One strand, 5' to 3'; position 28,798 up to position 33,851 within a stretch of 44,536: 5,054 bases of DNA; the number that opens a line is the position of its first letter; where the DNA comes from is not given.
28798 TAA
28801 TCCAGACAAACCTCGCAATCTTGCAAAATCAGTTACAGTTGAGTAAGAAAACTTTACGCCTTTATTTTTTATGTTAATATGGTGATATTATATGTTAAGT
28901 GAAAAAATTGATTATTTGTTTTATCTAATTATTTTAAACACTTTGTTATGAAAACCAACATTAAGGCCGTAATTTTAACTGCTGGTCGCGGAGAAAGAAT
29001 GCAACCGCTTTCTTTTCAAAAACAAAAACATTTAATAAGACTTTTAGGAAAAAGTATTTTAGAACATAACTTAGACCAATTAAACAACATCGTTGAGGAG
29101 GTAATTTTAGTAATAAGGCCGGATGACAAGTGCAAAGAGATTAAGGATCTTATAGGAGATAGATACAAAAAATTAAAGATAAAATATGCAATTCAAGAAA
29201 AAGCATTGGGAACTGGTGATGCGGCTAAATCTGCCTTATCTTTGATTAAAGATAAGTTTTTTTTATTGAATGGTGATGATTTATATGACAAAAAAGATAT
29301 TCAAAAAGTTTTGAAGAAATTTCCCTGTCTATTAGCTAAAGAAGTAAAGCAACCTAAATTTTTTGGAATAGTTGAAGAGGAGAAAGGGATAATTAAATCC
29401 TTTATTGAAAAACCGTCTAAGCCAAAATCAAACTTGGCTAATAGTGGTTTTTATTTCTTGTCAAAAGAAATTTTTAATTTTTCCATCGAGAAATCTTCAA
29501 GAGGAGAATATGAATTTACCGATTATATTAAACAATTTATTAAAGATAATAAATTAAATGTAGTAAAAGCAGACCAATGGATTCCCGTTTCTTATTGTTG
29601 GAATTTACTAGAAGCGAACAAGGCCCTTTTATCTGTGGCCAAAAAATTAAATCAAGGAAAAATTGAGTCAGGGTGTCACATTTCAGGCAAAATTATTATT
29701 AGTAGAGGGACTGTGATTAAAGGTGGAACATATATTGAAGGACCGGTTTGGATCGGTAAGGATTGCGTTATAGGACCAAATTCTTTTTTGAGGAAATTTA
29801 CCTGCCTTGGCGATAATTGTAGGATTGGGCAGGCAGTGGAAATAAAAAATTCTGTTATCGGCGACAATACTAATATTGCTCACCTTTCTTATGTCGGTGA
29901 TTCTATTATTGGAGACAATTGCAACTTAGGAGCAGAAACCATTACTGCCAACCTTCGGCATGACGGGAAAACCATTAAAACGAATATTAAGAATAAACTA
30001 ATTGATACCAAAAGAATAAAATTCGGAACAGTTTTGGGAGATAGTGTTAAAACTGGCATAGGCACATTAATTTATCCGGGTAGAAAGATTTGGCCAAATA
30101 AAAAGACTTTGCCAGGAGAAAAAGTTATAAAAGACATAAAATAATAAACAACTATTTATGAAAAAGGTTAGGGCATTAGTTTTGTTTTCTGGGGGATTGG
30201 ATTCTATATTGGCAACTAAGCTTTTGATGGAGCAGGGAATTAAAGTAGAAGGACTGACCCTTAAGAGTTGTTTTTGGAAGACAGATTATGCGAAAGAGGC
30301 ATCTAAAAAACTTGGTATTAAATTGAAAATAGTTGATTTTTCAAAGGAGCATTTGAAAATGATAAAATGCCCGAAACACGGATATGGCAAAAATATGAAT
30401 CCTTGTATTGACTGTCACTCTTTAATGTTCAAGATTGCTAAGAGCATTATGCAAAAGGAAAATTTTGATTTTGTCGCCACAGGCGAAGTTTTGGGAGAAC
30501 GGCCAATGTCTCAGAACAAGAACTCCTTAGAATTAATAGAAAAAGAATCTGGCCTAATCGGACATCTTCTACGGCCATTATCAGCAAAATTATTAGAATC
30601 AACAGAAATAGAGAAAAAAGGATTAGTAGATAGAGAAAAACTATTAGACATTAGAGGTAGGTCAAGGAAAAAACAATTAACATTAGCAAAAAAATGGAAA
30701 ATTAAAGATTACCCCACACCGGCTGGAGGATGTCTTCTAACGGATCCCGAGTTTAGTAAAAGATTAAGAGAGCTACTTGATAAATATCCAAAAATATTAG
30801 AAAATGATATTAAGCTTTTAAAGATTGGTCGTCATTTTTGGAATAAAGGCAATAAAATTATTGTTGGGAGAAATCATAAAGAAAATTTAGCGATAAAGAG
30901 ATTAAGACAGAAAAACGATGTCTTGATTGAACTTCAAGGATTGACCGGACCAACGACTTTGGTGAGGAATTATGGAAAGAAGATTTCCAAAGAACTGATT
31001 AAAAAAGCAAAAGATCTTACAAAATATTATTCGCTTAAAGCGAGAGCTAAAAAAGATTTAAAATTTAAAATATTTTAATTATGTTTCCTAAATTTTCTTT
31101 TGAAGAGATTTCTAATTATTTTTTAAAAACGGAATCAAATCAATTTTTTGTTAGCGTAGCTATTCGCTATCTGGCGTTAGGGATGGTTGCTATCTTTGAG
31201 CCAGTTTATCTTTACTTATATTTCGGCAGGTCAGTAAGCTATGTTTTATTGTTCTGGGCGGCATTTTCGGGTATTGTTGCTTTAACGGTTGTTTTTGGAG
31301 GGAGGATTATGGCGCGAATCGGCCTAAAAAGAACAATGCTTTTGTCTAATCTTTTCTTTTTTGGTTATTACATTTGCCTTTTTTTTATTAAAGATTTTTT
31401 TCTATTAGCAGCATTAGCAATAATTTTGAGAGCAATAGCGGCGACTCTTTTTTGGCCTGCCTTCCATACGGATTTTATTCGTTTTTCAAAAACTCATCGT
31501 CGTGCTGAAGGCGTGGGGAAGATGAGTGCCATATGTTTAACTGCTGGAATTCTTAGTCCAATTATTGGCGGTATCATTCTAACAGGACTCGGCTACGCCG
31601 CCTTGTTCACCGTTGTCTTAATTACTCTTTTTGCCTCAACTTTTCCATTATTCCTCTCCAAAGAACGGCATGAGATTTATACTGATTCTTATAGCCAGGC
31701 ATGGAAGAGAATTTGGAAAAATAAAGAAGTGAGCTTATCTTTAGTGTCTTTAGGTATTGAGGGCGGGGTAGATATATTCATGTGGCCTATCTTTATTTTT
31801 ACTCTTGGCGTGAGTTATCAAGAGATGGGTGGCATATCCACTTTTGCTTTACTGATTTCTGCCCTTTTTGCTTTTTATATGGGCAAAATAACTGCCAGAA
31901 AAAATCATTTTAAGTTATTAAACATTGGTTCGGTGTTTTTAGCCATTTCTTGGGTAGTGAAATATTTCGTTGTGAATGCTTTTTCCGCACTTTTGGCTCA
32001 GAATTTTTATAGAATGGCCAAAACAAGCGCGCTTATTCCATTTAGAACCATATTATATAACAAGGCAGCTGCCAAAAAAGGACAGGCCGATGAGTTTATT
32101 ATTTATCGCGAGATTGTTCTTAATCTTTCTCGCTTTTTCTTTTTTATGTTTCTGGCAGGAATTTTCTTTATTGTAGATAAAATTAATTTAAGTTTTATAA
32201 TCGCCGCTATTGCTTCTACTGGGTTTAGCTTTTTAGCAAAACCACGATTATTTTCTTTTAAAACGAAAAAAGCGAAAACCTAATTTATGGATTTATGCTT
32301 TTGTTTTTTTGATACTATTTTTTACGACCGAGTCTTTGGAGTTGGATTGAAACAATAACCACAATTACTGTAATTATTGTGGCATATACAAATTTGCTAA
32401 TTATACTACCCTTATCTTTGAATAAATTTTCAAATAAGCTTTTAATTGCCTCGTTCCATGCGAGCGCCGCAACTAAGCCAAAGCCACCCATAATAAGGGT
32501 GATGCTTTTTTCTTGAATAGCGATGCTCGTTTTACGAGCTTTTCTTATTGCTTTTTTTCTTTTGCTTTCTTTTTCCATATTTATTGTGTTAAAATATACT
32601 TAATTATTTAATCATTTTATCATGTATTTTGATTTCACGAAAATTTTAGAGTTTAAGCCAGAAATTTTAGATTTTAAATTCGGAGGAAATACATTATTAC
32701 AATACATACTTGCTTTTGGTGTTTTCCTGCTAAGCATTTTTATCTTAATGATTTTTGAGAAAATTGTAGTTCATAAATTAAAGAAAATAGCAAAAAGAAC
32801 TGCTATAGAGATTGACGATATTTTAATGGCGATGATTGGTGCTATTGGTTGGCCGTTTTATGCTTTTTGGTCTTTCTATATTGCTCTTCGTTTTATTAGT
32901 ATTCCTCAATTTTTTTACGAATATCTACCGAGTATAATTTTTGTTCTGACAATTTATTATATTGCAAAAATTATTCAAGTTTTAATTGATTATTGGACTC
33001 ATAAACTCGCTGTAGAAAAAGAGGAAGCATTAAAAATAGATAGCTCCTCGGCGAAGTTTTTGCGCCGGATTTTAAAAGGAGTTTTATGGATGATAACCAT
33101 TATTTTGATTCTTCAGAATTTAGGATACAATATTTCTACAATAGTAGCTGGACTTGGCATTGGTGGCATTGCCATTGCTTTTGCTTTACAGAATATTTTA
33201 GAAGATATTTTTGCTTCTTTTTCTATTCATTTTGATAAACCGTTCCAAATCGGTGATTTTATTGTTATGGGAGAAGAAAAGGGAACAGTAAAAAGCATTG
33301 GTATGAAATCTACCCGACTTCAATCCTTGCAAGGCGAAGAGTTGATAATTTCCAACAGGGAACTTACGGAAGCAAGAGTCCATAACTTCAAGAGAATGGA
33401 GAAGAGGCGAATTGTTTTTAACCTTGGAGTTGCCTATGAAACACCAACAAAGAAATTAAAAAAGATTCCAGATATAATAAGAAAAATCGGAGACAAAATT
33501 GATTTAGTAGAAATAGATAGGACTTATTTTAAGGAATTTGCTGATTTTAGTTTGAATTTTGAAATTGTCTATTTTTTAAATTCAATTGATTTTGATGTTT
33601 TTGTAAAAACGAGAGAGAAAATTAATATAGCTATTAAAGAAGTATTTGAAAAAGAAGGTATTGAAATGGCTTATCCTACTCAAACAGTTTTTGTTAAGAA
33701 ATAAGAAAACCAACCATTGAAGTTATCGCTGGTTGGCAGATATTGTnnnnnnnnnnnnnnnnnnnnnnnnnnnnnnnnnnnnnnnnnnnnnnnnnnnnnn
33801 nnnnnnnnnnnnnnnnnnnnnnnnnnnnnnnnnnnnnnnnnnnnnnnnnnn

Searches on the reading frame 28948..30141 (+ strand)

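Call 56: search_protein_families(library=pfam, proteins=[window:28948-30141:+], max_evalue=0.001)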
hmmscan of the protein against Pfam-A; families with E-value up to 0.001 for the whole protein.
window:28948-30141:+ (398 aa): 7 families
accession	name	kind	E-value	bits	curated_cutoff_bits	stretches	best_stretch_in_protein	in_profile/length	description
PF00483.29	NTP_transferase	-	2.9e-33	115.9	21.2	1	6-227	1-242/245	Nucleotidyl transferase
PF25084.1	LbH_EIF2B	-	8.8e-19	67.9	54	3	269-331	24-85/105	EIF2B subunit epsilon LbH domain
PF00132.30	Hexapep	-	8.6e-16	57.3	27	2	267-300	2-35/36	Bacterial transferase hexapeptide (six repeats)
PF12804.13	NTP_transf_3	-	3e-09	37.7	27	1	7-124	1-110/160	MobA-like NTP transferase domain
PF01128.25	IspD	-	5.9e-07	29.9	27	1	6-72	2-66/221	2-C-methyl-D-erythritol 4-phosphate cytidylyltransferase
PF24894.1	Hexapep_GlmU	-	0.00053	20.5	23.3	0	286-332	36-83/104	GlmU-like, C-terminal hexapeptide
PF14602.12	Hexapep_2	-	0.00062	19.9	27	0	266-294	1-27/34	Hexapeptide repeat of succinyl-transferase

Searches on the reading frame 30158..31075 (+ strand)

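Call 56: search_protein_families(library=pfam, proteins=[window:30158-31075:+], max_evalue=0.001)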
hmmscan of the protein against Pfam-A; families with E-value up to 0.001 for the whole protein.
window:30158-31075:+ (306 aa): 5 families
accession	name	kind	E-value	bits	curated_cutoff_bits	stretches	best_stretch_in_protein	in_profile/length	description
PF03054.22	tRNA_Me_trans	-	1.9e-10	41.2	20.6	1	6-115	3-131/202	tRNA methyl transferase HUP domain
PF02568.20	ThiI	-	4.4e-10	39.9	20.5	1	5-141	5-144/197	Thiamine biosynthesis protein (ThiI)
PF18297.6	NFACT-R_2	-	1.2e-09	38.7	26.9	1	224-304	1-78/104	NFACT protein RNA binding domain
PF24167.1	DUF7411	-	1e-05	25.6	28.7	1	5-115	2-108/194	Family of unknown function (DUF7411)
PF06508.19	QueC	-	7.6e-05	22.8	22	1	5-62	1-61/210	Queuosine biosynthesis protein QueC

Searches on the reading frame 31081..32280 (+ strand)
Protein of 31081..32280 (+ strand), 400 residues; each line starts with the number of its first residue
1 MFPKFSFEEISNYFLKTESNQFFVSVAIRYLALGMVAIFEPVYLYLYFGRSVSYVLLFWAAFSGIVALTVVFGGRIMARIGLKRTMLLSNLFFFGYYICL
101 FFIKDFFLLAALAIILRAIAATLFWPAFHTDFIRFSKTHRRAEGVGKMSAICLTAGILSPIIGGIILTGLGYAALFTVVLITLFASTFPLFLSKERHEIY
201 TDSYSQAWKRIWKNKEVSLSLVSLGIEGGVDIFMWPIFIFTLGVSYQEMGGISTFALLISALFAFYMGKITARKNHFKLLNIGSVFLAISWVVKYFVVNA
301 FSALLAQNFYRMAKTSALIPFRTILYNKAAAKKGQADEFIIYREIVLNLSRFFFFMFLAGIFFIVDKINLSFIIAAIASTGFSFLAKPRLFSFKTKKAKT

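Call 56: search_protein_families(library=pfam, proteins=[window:31081-32280:+], max_evalue=0.001)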
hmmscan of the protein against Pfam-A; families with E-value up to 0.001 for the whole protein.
window:31081-32280:+ (400 aa): 1 family
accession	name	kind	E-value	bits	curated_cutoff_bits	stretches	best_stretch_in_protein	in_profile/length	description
PF07690.21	MFS_1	-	5.6e-20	72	33.4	1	23-300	2-291/347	Major Facilitator Superfamily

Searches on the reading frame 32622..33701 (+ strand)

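Call 56: search_protein_families(library=pfam, proteins=[window:32622-33701:+], max_evalue=0.001)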
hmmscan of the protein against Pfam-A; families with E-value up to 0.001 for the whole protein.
window:32622-33701:+ (360 aa): 3 families
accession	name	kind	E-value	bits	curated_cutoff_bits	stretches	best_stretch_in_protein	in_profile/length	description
PF00924.24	MS_channel_2nd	-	6.9e-18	65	20.2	1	191-258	1-68/68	Mechanosensitive ion channel, beta-domain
PF21082.3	MS_channel_3rd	-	7.8e-15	55.5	21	1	264-349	1-88/88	Mechanosensitive ion channel MscS, C-terminal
PF21088.3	MS_channel_1st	-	3.7e-10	40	23.1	1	150-190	2-42/42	Mechanosensitive ion channel, transmembrane helices 2/3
